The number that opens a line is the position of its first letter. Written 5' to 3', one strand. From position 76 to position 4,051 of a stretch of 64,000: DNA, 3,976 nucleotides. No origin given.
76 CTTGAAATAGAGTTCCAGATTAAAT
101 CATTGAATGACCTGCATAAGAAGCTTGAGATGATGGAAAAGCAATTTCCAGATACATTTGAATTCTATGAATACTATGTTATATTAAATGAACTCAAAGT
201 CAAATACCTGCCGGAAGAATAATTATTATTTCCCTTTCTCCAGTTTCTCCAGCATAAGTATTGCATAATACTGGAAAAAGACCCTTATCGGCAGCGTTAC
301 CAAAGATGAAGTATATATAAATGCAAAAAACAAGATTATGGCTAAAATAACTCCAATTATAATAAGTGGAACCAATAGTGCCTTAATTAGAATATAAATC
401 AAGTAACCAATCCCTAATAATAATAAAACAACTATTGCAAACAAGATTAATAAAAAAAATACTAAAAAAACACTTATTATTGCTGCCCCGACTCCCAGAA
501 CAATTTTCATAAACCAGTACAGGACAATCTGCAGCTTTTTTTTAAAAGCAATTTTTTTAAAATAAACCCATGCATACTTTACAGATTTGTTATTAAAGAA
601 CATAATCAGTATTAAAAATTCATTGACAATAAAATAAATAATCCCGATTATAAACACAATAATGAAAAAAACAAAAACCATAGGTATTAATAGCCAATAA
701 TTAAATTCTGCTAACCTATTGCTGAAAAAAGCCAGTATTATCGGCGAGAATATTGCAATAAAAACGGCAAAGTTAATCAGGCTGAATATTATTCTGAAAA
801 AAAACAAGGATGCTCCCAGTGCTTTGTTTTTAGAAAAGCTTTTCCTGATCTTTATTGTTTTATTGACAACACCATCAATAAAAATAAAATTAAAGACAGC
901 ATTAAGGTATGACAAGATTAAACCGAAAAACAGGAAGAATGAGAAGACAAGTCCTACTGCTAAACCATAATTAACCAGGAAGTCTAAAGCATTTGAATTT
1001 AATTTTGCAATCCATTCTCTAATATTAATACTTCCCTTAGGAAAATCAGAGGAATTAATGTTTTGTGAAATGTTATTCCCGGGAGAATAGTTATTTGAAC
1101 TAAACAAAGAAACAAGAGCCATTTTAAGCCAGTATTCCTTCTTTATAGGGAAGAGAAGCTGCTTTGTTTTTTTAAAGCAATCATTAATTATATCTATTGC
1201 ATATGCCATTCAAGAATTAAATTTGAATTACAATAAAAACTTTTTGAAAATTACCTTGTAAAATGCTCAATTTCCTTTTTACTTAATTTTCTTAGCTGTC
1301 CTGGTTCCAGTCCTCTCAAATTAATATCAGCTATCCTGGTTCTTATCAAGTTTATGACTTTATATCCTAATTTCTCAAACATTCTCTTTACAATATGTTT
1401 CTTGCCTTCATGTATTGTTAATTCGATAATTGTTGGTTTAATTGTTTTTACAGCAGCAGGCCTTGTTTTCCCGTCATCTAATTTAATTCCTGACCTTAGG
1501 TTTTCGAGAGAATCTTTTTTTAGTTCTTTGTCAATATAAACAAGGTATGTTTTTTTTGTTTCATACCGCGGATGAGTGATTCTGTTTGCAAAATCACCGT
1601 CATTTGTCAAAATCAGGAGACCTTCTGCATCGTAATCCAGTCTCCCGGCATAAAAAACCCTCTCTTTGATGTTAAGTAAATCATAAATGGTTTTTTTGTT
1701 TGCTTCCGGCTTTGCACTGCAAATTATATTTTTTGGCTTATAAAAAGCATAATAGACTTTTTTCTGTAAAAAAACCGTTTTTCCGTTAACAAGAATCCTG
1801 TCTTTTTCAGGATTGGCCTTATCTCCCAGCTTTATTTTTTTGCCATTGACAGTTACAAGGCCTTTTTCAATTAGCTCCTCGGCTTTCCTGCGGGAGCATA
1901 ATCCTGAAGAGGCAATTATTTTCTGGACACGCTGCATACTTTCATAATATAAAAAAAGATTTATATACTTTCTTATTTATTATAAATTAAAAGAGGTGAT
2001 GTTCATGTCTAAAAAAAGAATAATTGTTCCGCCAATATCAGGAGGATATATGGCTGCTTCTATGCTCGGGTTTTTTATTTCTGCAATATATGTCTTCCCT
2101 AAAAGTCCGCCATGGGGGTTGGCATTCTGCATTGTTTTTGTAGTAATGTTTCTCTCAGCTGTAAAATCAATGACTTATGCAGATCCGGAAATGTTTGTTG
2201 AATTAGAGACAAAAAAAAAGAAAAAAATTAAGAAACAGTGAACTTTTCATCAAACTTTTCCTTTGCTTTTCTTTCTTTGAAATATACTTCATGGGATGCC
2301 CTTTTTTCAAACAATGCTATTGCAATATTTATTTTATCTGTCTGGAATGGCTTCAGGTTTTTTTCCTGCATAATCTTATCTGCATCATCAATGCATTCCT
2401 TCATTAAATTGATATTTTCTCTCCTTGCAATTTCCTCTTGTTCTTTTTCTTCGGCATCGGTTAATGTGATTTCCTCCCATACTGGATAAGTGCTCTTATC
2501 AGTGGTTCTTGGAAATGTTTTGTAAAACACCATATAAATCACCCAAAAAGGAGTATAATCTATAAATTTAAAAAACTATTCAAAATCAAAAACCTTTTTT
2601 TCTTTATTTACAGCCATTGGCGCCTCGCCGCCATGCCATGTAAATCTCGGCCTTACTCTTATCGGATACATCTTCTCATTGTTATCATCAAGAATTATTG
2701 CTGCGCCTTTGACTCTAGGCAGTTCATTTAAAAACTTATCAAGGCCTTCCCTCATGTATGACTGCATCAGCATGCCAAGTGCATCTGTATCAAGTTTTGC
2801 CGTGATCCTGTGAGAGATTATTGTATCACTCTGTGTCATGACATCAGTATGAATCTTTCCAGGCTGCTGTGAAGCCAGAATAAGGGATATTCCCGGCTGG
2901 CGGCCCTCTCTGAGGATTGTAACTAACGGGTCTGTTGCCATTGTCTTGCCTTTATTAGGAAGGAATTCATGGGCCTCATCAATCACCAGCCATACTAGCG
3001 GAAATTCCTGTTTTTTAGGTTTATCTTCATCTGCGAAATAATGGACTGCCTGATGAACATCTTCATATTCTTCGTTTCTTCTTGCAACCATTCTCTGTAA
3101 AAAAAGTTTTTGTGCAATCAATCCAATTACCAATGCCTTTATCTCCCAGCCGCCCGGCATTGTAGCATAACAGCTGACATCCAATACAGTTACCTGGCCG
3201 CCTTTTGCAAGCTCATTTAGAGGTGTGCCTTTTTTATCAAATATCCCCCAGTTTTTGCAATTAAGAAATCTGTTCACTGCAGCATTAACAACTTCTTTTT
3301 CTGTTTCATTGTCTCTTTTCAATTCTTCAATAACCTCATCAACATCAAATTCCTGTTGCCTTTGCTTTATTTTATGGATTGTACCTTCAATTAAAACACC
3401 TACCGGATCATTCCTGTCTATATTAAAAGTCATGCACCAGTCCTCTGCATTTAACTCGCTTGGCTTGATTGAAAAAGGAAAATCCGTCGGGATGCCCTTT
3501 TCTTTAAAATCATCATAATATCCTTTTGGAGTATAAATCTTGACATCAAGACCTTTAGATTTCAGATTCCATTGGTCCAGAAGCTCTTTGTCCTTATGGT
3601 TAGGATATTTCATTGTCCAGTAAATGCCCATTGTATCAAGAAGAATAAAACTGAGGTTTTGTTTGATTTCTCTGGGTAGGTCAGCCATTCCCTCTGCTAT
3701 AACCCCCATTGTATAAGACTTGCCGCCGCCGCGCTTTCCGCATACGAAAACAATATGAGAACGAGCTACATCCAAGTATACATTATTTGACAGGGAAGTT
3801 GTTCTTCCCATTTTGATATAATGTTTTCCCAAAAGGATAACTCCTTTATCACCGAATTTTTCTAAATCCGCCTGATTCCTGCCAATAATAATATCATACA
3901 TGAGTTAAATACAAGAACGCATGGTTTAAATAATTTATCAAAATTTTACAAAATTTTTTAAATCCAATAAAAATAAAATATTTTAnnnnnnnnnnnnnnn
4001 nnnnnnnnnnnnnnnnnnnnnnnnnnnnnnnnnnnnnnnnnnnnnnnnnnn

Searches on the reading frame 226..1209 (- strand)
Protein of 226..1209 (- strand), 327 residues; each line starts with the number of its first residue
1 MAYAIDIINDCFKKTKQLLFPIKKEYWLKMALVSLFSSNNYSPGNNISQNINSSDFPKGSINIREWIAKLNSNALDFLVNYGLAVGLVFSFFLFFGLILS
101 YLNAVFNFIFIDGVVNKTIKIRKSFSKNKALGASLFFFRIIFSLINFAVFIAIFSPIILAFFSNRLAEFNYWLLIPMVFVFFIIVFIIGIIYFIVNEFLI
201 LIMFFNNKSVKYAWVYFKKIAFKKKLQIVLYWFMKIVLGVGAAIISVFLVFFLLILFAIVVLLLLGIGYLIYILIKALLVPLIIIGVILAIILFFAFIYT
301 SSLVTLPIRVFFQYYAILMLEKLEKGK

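Call 27: search_protein_families(library=pfam, proteins=[window:226-1209:-], max_evalue=0.01)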
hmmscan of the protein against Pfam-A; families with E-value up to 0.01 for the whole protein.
window:226-1209:- (327 aa): 1 family
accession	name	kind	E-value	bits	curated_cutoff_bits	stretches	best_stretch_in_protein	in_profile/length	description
PF24400.1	DUF7544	-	4e-48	164.6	27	1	3-324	2-296/302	Family of unknown function (DUF7544)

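Call 46: find_encoding_contigs(protein=window:226-1209:-, flank=10000, max_places=4)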
Protein window:226-1209:- (327 aa): 1 contig read that carries it; 1 place shown.
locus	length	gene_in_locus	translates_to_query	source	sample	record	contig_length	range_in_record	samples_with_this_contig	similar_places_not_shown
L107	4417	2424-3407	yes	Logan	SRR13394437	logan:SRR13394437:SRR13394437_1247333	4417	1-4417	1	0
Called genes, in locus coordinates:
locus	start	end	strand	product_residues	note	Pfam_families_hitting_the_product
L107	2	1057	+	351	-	?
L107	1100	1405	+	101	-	-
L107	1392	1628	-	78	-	-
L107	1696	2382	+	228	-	PF01479:S4, PF00849:PseudoU_synth_2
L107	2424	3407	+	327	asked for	PF24400:DUF7544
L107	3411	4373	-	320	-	PF12802:MarR_2 (faint), PF12840:HTH_20 (faint), PF13404:HTH_AsnC-type, PF13412:HTH_24, PF01047:MarR (weak), PF13404:HTH_AsnC-type, PF13412:HTH_24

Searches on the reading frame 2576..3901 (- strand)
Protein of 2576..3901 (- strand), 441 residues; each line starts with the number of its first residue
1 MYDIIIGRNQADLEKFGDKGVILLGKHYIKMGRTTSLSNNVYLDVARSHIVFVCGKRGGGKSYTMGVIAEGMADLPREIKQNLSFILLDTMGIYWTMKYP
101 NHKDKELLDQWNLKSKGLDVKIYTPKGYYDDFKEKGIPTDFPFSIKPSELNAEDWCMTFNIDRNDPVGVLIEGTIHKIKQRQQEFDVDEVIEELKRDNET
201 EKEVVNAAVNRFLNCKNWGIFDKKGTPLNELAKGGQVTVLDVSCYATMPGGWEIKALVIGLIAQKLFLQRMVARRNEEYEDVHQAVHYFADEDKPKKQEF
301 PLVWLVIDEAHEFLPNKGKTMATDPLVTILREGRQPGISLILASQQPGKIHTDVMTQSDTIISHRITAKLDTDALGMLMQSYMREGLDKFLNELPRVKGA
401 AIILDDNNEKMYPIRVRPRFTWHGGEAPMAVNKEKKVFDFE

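Call 97: search_protein_families(library=pfam, proteins=[window:2576-3901:-], max_evalue=0.0001)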
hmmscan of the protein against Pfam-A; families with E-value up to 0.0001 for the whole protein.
window:2576-3901:- (441 aa): 1 family
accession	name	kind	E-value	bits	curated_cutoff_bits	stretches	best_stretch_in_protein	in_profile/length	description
PF01935.23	DUF87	-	6.2e-13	49.8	23.2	1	30-243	2-202/220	Helicase HerA, central domain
